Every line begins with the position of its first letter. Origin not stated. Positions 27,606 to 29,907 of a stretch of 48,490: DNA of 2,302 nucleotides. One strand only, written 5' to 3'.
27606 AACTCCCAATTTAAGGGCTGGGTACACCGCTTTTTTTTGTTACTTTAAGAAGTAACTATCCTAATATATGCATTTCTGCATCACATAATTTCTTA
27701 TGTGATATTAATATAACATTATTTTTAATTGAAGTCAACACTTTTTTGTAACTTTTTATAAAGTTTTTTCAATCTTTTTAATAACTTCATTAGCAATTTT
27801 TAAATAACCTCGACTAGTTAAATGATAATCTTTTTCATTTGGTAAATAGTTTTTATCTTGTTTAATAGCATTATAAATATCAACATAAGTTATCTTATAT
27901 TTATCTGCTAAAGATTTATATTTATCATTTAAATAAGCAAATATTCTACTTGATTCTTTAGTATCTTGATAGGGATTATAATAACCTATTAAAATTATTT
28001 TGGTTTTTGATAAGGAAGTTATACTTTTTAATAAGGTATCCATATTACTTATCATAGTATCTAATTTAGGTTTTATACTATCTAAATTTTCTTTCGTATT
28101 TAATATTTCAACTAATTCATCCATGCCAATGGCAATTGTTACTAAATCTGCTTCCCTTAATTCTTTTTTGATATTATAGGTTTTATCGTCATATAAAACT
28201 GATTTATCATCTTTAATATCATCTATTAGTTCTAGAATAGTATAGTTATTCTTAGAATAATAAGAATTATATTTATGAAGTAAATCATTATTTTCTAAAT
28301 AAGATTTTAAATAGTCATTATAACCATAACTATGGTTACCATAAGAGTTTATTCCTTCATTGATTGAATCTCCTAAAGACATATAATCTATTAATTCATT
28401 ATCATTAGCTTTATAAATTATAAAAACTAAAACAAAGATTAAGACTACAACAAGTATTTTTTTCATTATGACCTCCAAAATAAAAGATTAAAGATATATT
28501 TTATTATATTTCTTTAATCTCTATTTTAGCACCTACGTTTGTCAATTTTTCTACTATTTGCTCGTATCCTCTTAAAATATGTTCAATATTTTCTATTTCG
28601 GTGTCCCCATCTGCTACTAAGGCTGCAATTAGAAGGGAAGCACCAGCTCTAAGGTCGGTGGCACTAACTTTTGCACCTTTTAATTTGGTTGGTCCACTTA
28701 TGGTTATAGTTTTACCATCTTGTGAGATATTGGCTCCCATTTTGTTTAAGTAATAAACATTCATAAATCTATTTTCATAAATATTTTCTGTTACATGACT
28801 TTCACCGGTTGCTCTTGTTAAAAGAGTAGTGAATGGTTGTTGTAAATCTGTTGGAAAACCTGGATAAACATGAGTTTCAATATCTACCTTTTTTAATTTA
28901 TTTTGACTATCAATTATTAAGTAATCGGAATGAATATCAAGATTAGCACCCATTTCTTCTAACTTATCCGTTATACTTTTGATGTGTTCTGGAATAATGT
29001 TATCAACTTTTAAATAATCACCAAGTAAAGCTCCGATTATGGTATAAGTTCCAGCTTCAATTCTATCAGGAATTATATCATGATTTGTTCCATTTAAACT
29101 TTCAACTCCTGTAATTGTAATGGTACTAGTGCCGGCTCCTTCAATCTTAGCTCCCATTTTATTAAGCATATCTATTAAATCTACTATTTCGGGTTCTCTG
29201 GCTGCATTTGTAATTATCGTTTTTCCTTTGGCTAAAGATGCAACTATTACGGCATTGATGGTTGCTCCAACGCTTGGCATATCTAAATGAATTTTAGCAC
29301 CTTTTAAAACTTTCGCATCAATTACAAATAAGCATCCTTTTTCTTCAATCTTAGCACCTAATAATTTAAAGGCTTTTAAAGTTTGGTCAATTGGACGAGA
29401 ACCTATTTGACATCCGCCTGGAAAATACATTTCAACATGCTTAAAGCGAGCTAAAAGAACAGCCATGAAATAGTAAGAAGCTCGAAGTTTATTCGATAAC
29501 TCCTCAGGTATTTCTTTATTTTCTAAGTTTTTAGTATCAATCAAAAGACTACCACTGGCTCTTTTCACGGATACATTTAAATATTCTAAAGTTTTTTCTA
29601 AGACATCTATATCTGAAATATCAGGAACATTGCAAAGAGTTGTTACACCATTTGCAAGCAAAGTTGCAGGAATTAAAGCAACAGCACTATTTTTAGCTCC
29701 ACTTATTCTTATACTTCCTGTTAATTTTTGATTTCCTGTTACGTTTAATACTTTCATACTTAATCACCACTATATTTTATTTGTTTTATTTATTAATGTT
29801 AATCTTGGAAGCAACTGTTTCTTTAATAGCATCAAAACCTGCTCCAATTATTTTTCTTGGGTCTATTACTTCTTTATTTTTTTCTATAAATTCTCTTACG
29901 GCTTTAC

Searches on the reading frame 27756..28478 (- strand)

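Call 11: search_protein_families(library=pfam, proteins=[window:27756-28478:-], max_evalue=0.01)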
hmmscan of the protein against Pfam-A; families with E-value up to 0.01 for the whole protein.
window:27756-28478:- (240 aa): 3 families
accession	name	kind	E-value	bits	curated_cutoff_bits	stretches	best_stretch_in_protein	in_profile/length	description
PF13472.12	Lipase_GDSL_2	-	2.5e-14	54.6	32.9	1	35-225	2-176/178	GDSL-like Lipase/Acylhydrolase family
PF00657.28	Lipase_GDSL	-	1.3e-10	42.3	23.6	1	33-232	2-208/208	GDSL-like Lipase/Acylhydrolase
PF04311.20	DUF459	-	0.0044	16.8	27.2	0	111-217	61-166/197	Protein of unknown function (DUF459)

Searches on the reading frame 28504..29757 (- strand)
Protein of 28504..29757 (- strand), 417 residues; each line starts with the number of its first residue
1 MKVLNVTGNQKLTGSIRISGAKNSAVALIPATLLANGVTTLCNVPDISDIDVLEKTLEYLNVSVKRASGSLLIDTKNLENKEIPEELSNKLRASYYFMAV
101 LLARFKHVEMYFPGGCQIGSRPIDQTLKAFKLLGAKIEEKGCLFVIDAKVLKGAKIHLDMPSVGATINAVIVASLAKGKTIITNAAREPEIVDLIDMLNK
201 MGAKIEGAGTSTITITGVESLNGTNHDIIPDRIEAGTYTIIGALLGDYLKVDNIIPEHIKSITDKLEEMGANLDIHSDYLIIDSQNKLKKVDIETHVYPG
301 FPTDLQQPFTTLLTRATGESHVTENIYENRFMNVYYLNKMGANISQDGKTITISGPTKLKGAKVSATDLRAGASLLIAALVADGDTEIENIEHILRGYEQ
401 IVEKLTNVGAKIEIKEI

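Call 11: search_protein_families(library=pfam, proteins=[window:28504-29757:-], max_evalue=0.01)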
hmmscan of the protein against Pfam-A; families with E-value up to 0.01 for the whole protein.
window:28504-29757:- (417 aa): 1 family
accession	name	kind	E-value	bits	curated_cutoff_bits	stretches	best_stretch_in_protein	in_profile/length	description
PF00275.25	EPSP_synthase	-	4.1e-99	332.6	22.8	1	6-405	1-417/417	EPSP synthase (3-phosphoshikimate 1-carboxyvinyltransferase)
